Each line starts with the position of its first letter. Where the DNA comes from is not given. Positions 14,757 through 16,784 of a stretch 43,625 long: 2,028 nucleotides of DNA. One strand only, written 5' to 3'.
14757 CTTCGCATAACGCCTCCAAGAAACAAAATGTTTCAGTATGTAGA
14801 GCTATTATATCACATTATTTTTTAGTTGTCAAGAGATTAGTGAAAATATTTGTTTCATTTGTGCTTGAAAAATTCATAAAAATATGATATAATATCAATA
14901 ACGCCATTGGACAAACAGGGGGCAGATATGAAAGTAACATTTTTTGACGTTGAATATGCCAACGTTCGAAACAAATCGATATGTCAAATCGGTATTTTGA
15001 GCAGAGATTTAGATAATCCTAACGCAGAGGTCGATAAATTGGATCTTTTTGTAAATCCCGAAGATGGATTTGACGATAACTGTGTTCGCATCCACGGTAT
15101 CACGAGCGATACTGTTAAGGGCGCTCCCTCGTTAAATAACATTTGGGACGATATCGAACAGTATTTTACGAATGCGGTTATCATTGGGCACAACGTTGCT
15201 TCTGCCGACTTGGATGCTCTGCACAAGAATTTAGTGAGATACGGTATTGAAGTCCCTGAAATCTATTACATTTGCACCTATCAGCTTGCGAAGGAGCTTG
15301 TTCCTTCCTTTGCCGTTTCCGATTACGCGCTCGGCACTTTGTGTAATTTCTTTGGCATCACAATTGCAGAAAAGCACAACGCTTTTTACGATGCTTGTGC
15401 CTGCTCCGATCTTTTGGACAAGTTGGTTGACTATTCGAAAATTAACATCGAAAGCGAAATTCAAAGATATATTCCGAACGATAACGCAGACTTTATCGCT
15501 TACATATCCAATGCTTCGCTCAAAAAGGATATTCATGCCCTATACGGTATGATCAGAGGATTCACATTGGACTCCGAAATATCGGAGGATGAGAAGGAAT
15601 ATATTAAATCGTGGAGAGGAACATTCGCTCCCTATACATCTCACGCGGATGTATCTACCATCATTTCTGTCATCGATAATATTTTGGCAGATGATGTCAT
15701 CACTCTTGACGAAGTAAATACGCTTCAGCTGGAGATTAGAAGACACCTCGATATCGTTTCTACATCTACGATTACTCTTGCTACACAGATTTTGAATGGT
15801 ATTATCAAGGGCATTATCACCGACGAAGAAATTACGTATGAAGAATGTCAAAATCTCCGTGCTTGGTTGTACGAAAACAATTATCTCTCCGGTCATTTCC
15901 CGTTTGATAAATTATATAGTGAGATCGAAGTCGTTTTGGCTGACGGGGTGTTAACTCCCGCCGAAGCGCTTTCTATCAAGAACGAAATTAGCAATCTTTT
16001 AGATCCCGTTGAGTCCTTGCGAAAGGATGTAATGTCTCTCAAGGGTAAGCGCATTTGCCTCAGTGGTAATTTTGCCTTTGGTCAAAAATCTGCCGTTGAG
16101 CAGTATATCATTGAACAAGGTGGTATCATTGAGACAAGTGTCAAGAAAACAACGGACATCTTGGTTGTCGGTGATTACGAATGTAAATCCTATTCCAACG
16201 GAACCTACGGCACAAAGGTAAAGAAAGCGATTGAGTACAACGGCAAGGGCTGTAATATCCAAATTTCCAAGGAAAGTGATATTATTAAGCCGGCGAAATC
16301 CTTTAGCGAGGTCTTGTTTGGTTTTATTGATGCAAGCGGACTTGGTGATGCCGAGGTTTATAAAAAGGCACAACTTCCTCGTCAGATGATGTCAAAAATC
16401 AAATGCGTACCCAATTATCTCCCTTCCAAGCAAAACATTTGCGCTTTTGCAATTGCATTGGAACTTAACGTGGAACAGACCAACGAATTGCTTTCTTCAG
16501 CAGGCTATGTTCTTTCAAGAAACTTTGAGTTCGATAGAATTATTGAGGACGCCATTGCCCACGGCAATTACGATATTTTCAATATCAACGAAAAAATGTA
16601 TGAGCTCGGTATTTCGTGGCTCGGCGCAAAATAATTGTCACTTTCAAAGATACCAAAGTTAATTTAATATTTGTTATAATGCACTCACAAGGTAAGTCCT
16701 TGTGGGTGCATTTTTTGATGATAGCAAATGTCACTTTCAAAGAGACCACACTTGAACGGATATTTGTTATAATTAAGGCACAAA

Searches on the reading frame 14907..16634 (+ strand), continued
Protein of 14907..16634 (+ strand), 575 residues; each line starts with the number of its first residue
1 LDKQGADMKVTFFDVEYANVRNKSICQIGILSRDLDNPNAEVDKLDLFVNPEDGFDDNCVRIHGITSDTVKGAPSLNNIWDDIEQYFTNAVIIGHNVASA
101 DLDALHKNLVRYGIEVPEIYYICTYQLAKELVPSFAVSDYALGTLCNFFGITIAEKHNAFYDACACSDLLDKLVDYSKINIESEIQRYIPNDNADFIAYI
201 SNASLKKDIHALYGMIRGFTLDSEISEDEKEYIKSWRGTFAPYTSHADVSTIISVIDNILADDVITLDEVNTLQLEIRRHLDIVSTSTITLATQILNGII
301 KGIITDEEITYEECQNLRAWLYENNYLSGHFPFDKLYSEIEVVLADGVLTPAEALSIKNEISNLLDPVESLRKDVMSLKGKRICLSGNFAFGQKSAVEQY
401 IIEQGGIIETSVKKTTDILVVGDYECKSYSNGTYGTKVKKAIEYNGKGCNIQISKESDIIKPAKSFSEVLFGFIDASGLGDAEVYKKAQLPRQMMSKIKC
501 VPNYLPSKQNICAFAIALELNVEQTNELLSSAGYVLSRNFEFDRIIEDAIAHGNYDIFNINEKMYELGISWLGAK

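Call 59: find_encoding_contigs(protein=P0026, flank=8000, max_places=1)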
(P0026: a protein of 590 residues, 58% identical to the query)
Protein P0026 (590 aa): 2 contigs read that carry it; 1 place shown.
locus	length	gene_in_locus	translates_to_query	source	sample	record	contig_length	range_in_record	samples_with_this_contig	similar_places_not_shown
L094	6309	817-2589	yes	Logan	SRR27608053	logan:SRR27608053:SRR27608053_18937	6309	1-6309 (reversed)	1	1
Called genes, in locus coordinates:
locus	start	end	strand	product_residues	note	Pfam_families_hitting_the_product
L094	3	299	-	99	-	?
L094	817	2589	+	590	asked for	PF00929:RNase_T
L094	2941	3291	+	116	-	-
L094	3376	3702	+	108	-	-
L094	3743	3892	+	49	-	-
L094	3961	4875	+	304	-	-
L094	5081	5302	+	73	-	-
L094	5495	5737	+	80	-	-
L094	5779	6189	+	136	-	PF04545:Sigma70_r4 (weak)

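Call 73: search_protein_families(library=phrogs, proteins=[window:14907-16634:+], max_evalue=0.001)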
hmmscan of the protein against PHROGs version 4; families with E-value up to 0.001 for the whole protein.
window:14907-16634:+ (575 aa): 5 families
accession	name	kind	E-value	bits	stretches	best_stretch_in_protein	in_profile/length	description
phrog_3989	-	unknown function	2.5e-45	156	1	201-460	10-289/296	-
phrog_192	-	DNA, RNA and nucleotide metabolism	5.9e-39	135.5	1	3-207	101-288/397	DNA polymerase exonuclease subunit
phrog_14632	-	DNA, RNA and nucleotide metabolism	4.7e-08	33.2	1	39-170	112-239/380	DNA polymerase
phrog_2561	-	DNA, RNA and nucleotide metabolism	1.1e-05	26.7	1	373-459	84-156/167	DNA ligase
phrog_3869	-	DNA, RNA and nucleotide metabolism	2e-05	24.3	1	374-425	577-627/656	NAD-dependent DNA ligase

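Call 77: search_protein_families(library=pfam, proteins=[L072:2494-2733:+, L073:2116-5556:+, L073:7081-9354:+, L071:4528-5148:+, L071:5188-6081:+, L093:9118-10458:+, L093:10593-11285:+], max_evalue=0.01)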
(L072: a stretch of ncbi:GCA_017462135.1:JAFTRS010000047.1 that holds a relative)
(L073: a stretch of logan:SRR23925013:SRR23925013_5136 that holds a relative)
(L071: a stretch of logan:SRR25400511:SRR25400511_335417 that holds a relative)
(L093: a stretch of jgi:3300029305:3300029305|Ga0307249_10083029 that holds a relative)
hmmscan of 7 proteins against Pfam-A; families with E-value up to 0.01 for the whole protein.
L072:2494-2733:+ (79 aa): 0 families

L073:2116-5556:+ (1146 aa): 24 families
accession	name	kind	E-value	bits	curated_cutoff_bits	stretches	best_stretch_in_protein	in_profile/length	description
PF00004.35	AAA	-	2.9e-47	160.8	21.2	2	743-878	1-130/131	ATPase family associated with various cellular activities (AAA)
PF07724.20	AAA_2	-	6.5e-34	117.8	27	1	236-374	2-145/166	AAA domain (Cdc48 subfamily)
PF01434.24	Peptidase_M41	-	2.8e-31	109.3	29.9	1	961-1134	5-191/191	Peptidase family M41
PF07728.20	AAA_5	-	7.2e-16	58.9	22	1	241-371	3-136/139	AAA domain (dynein-related subfamily)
PF13173.12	AAA_14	-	9.8e-08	32.5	27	0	742-810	4-73/129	AAA domain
PF13401.12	AAA_22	-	2.3e-07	31.6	27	0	743-769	8-37/130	AAA domain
PF00158.32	Sigma54_activat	-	5.3e-07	29.9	20.2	0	726-765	8-47/168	Sigma-54 interaction domain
PF13191.12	AAA_16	-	7.6e-07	30.2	32.6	1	740-781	24-70/167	AAA ATPase domain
PF05496.18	RuvB_N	-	2.8e-06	27.6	27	1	705-809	5-94/159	Holliday junction DNA helicase RuvB P-loop domain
PF01695.23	IstB_IS21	-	9.5e-06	25.7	24.1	0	741-764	93-116/238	IstB-like ATP binding protein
PF20720.3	nSTAND3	-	1.6e-05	25.1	27.2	0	741-859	18-119/155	Novel STAND NTPase 3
PF13479.12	AAA_24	-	2.9e-05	24.4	27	1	741-773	3-32/195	AAA domain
PF00910.28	RNA_helicase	-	3.3e-05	24.8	21.5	0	743-763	1-21/105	RNA helicase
PF13671.12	AAA_33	-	5.4e-05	24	27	0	743-771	2-30/143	AAA domain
PF01078.27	Mg_chelatase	-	0.00017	21.5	20.3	0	743-761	25-43/207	Magnesium chelatase, subunit ChlI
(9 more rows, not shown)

L073:7081-9354:+ (757 aa): 0 families

L071:4528-5148:+ (206 aa): 1 family
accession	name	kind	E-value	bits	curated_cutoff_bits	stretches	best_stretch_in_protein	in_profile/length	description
PF04545.22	Sigma70_r4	-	0.0004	20.3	24.1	1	58-110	4-47/50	Sigma-70, region 4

L071:5188-6081:+ (297 aa): 0 families

L093:9118-10458:+ (446 aa): 1 family
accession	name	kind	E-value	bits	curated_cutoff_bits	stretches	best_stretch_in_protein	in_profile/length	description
PF02536.19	mTERF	-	0.0015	18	23.1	1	160-228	150-217/314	mTERF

L093:10593-11285:+ (230 aa): 0 families

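Call 88: predict_structure(alignment_id=A1)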
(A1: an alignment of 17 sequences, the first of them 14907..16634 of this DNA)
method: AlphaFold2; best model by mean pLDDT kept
length: 575 residues; sequences in the alignment: 17
mean_pLDDT: 79.1   pTM: 0.41
mean pLDDT of the five models: 79.1, 76.6, 75.1, 74.1, 72.8
residues with pLDDT >= 90: 129; 70-90: 336; 50-70: 81; < 50: 29
segments of 3 or more residues with pLDDT < 50: 1-6, 193-197, 368-374, 426-433
pLDDT, mean of each block of 10 residues (from residue 1): 52 92 90 81 92 85 87 92 89 89 88 82 91 83 91 86 93 87 83 49 60 76 72 82 70 85 80 81 59 75 68 75 70 74 79 79 60 61 80 70 85 86 55 61 72 72 78 92 91 86 80 94 87 72 88 90 84 70
secondary structure, 60 per line:
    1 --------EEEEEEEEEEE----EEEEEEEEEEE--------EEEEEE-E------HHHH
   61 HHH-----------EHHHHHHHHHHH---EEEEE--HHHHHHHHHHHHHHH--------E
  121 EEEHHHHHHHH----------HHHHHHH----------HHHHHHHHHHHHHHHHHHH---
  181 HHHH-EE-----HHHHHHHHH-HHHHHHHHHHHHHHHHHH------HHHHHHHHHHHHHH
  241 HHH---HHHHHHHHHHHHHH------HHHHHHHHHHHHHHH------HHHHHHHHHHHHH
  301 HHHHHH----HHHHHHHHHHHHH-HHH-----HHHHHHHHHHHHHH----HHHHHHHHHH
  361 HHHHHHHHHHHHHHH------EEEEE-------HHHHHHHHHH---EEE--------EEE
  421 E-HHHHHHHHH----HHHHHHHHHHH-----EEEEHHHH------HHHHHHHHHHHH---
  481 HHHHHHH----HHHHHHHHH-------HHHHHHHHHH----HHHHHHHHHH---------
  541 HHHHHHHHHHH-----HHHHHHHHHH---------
elements in order: E9-19 E24-34 E43-48 H57-63 H76-86 E90-94 H97-111 E120-123 H124-131 H142-148 H159-177 H181-184 H193-201 H203-220 H227-243 H247-260 H267-281 H288-306 H311-323 H333-346 H351-375 E382-386 H394-403 E407-409 E418-421 H423-431 H436-446 E452-455 H456-459 H466-477 H481-487 H492-500 H508-517 H522-531 H541-551 H557-566
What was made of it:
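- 14928..16634 (+): Gene for the DEDDh exonuclease, helical-repeat, BRCT and C-terminal HTH protein (568 aa from ATG 14928; the listed ORF starts at TTG 14907). This is the proposed one-component sensor-regulator. The AF2 full-length model shows four domains (call 88).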

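Call 93: fold_search(model_id=the predicted structure, library=pdb)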
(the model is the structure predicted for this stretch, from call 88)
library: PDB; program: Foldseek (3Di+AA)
matches with E <= 10: 749; with E <= 0.001: 73
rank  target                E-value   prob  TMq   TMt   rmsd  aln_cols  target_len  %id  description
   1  9qrn_A                5.8e-07  1.00  0.27  0.14  18.8       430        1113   17  DNA polymerase without DNA or inhibitor (released 2025-09-24)
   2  9qpc_A                7.7e-07  1.00  0.28  0.14  24.0       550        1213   14  DNA polymerase with inhibitor (released 2025-09-24)
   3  6a4b_D                1.4e-06  1.00  0.27  0.66   4.2       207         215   18  Structure of TREX2 in complex with a duplex DNA with 2 nucleotide 3'-overhang (released 2018-11-07)
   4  8h18                  1.6e-06  1.00  0.27  0.85   2.7       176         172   16  Crystal structure of DnaQ domain of Streptococcus thermophilus strain DGCC 7710 (released 2023-09-13)
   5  6a4b_B                1.7e-06  1.00  0.28  0.69   4.3       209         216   18  Structure of TREX2 in complex with a duplex DNA with 2 nucleotide 3'-overhang (released 2018-11-07)
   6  8h2f                  2.0e-06  1.00  0.27  0.82   2.9       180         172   16  Crystal structure of DnaQ domain in complex witn TMP of Streptococcus thermophilus strain DGCC 7710 (released 2023-09-13)
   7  8vl7_G                2.1e-06  1.00  0.27  0.64   4.6       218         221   17  Co-crystal structure of human TREX1 in complex with an inhibitor (released 2024-01-24)
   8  6a4b_E                2.2e-06  1.00  0.27  0.66   4.1       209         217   18  Structure of TREX2 in complex with a duplex DNA with 2 nucleotide 3'-overhang (released 2018-11-07)
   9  6a4b_C                2.6e-06  1.00  0.27  0.68   3.9       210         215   18  Structure of TREX2 in complex with a duplex DNA with 2 nucleotide 3'-overhang (released 2018-11-07)
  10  8zef_A                2.6e-06  1.00  0.28  0.19  27.6       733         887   12  Crystal structure of Staphylococcus aureus DinG protein in complex with ssDNA and Ca2+ (released 2025-05-21)
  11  8vl7_H                2.7e-06  1.00  0.26  0.63   5.1       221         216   16  Co-crystal structure of human TREX1 in complex with an inhibitor (released 2024-01-24)
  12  9ii8_A                2.8e-06  1.00  0.27  0.18  29.2       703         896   15  Crystal structure of Staphylococcus aureus DinG protein in complex with ssDNA (released 2025-06-25)
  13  4fzx_C                3.0e-06  1.00  0.24  0.78   3.7       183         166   21  Exonuclease X in complex with 3' overhanging duplex DNA (released 2013-07-03)
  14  8vl7_E                3.0e-06  1.00  0.27  0.63   4.3       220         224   17  Co-crystal structure of human TREX1 in complex with an inhibitor (released 2024-01-24)
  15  9ava_E                3.3e-06  1.00  0.27  0.68   3.6       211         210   17  Co-crystal structure of human TREX1 in complex with an inhibitor (released 2024-05-15)
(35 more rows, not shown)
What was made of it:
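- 14928..16634 (+): The exonuclease domain matches PolC, DnaQ, TREX and ExoX structures (call 93).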

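Call 99: search_protein_families(library=padloc, proteins=[L074:14357-16168:+, L074:11739-13133:+, L092:4566-7469:-, L092:12191-13420:-, L068:4114-6483:+, L068:6500-7156:+, L093:223-2352:+, L071:9187-11247:-, L073:2116-5556:+, L073:9362-10795:+], max_evalue=0.00001)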
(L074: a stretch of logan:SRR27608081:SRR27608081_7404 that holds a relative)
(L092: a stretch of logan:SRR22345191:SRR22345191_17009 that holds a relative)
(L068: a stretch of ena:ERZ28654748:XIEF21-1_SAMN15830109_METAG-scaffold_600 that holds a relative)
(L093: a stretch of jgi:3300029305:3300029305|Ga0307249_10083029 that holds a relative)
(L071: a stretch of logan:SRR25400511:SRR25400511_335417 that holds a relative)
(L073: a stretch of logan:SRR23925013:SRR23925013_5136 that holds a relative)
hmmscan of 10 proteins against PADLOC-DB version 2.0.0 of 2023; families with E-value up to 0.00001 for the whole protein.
L074:14357-16168:+ (603 aa): 27 families (the best 25 are shown)
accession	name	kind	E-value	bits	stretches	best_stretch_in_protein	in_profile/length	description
PDLC02693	Orf5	-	2.3e-73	246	1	21-596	8-537/543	Orf5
PDLC04155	HEC-06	-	2e-59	199.6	1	5-595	7-552/562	-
PDLC02696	Orf5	-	5.1e-58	195.4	1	22-554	1-546/558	Orf5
PDLC04157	HEC-06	-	2.6e-55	186.1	1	5-595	9-549/558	-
PDLC04154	HEC-06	-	1.1e-54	184.1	1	6-593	10-556/569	-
PDLC02700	Orf5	-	2.2e-47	160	1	10-594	3-548/555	Orf5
PDLC02687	Orf5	-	1.6e-46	157.2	1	9-585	7-542/543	Orf5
PDLC02695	Orf5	-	1.8e-40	136.9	1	9-598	9-598/601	Orf5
PDLC02701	Orf5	-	3.1e-30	103.2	1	11-599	11-592/596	Orf5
PDLC02702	Orf5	-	3.7e-30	103.2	1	22-595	3-535/543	Orf5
PDLC02691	Orf5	-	1.2e-29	101.3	1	8-595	8-573/579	Orf5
PDLC02692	Orf5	-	6.7e-26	89.1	1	21-596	7-551/558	Orf5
PDLC02686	Orf5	-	1.2e-22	78.2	2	9-252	9-250/566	Orf5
PDLC02786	SspE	-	1.5e-22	77.7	1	10-108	13-123/766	SspE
PDLC02698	Orf5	-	1.5e-21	74.7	1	8-590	8-560/573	Orf5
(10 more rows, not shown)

L074:11739-13133:+ (464 aa): 5 families
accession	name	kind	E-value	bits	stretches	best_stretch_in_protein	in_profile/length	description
PDLC02196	IetA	-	1e-11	42.9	1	186-416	65-288/374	-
PDLC03838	DolB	-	2.3e-09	35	1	177-265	110-191/375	-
PDLC04232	IetA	-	7.8e-08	30.1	1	170-358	43-231/330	-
PDLC00915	TRIP13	-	3.5e-07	27.9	1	186-296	5-119/302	TRIP13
PDLC00914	TRIP13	-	1.2e-06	26.2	0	244-419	75-257/302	TRIP13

L092:4566-7469:- (967 aa): 48 families (the best 25 are shown)
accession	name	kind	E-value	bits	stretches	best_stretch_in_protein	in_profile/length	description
PDLC03802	RTasHel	-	6e-71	238.2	2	247-642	6-371/675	DRT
PDLC00117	GajB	-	3.3e-67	225.3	1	243-872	12-600/604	UrvD helicase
PDLC00132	GajB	-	7.3e-66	221.1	1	246-833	3-599/625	UrvD helicase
PDLC00114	GajB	-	7.1e-62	207.9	1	247-832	8-609/635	UrvD helicase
PDLC00127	GajB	-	5.8e-49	165.1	2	247-537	9-292/594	UrvD helicase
PDLC00130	GajB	-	1.4e-46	157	2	247-537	4-293/589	UrvD helicase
PDLC00103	GajB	-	3.2e-43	146.6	1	249-849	19-588/612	UrvD helicase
PDLC00119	GajB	-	1.7e-41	140.8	1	253-832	9-541/565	UrvD helicase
PDLC00123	GajB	-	8.3e-41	138.2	2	248-539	6-264/540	UrvD helicase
PDLC00107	GajB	-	2.6e-36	123.4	1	263-832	31-554/587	UrvD helicase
PDLC00136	GajB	-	5e-35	119.4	3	412-562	165-315/570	UrvD helicase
PDLC00138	GajB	-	1.7e-34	117.5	1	246-833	4-566/581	UrvD helicase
PDLC00129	GajB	-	5.2e-34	115.8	1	248-832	14-571/594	UrvD helicase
PDLC00112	GajB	-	6.8e-33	112.1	2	251-556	11-315/581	UrvD helicase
PDLC00122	GajB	-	3.5e-30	103.4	2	430-547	141-260/502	UrvD helicase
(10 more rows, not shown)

L092:12191-13420:- (409 aa): 7 families
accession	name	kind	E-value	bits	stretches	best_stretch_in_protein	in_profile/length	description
PDLC04787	PDC-S01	-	4.3e-140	465.2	1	1-405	6-408/412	-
PDLC04789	PDC-S01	-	4.7e-39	132.5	1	13-317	8-295/375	-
PDLC04790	PDC-S01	-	3.1e-24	83.5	1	15-321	20-325/422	-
PDLC04791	PDC-S01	-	1.3e-22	78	1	20-354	17-350/395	-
PDLC04788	PDC-S01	-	1.3e-12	45.4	1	26-297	23-306/448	-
PDLC04786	PDC-S01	-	2e-10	38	1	26-353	24-384/439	-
PDLC04792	PDC-S01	-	1.5e-07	28.3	1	15-163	10-162/452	-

L068:4114-6483:+ (789 aa): 0 families

L068:6500-7156:+ (218 aa): 0 families

L093:223-2352:+ (709 aa): 1 family
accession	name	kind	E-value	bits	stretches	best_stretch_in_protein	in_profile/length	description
PDLC05014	PDC-S41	-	2.8e-241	800.4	1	1-709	1-653/657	-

L071:9187-11247:- (686 aa): 5 families
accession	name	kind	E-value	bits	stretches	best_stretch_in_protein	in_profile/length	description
PDLC04021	PD-T4-1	-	2e-67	225.8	1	282-683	9-380/383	-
PDLC04022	PD-T4-1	-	9.4e-16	55.8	1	538-683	59-213/216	-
PDLC05008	PDC-S36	-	2.2e-15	55.1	1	539-635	136-234/280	-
PDLC03965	TmtA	-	2.9e-09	33.5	1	547-659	1227-1331/1370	-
PDLC03969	TmtA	-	1.9e-06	23.7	1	548-616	1377-1438/1563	-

L073:2116-5556:+ (1146 aa): 10 families
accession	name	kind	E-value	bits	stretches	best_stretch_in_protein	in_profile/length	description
PDLC02196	IetA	-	6.2e-39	132.5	1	644-956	33-327/374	-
PDLC04232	IetA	-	7.7e-33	112.3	1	677-955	59-320/330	-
PDLC02195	IetA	-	2.6e-26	90.8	1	674-938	70-324/395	-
PDLC03838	DolB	-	5.8e-21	73.2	1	183-359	117-281/375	-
PDLC04606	PDC-M37B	-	1.1e-19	69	1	83-363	25-301/390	-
PDLC04231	IetA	-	3.4e-18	64.4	1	703-877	80-244/262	-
PDLC04605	PDC-M37B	-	3.4e-14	50.8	1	180-363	252-431/518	-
PDLC00915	TRIP13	-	1e-13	49.3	1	743-924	66-262/302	TRIP13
PDLC00914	TRIP13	-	1.8e-12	45.3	1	737-902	68-240/302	TRIP13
PDLC04140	mad8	-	5.6e-06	24.1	0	738-864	25-101/314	mads_8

L073:9362-10795:+ (477 aa): 21 families
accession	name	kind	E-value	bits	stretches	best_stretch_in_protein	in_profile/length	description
PDLC04138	mad6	-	9e-25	85.6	1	128-320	159-328/659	mads_6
PDLC04047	PD-T4-6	-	1.4e-17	61.8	1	81-236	71-212/327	-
PDLC03920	MkoA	-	2.2e-16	57.4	1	77-303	67-275/1112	-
PDLC04053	PD-T4-6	-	6.7e-15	53.3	1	93-311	81-277/311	-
PDLC04048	PD-T4-6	-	2.2e-13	48.3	1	93-235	83-211/354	-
PDLC04042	PD-T4-6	-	5.4e-12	44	1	111-303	98-270/292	-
PDLC04044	PD-T4-6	-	5.5e-12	43.5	1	90-323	107-313/372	-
PDLC04050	PD-T4-6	-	1.4e-11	42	1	93-306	135-327/480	-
PDLC04057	PD-T4-6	-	1.9e-11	41.6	1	92-235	79-209/443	-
PDLC04043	PD-T4-6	-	2.7e-11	41.2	1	95-238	89-219/452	-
PDLC04780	PDC-M71A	-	3e-10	38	1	128-241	149-255/352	-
PDLC04054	PD-T4-6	-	3.1e-10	38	1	97-300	87-267/347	-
PDLC03921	MkoA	-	3.1e-10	36.4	1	102-173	568-638/1607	-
PDLC04055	PD-T4-6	-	9.3e-10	35.8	1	96-303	147-333/496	-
PDLC04060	PD-T4-6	-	7.2e-09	33.1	1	110-235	96-208/486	-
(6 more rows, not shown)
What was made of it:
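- On Known anti-phage defence systems (PADLOC-DB v2): In related loci the box-driven cargo is IetA-like and PD-T4-6-like, and the neighbours are defence genes (call 99).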

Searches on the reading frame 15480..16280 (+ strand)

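Call 77: search_protein_families(library=pfam, proteins=[window:15480-16280:+], max_evalue=0.01)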
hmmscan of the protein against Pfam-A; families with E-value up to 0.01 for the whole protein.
window:15480-16280:+ (267 aa): 1 family
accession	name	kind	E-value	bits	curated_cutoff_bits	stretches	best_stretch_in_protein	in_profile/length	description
PF00533.33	BRCT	-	2.8e-07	31.1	21.3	1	187-255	6-66/78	BRCA1 C Terminus (BRCT) domain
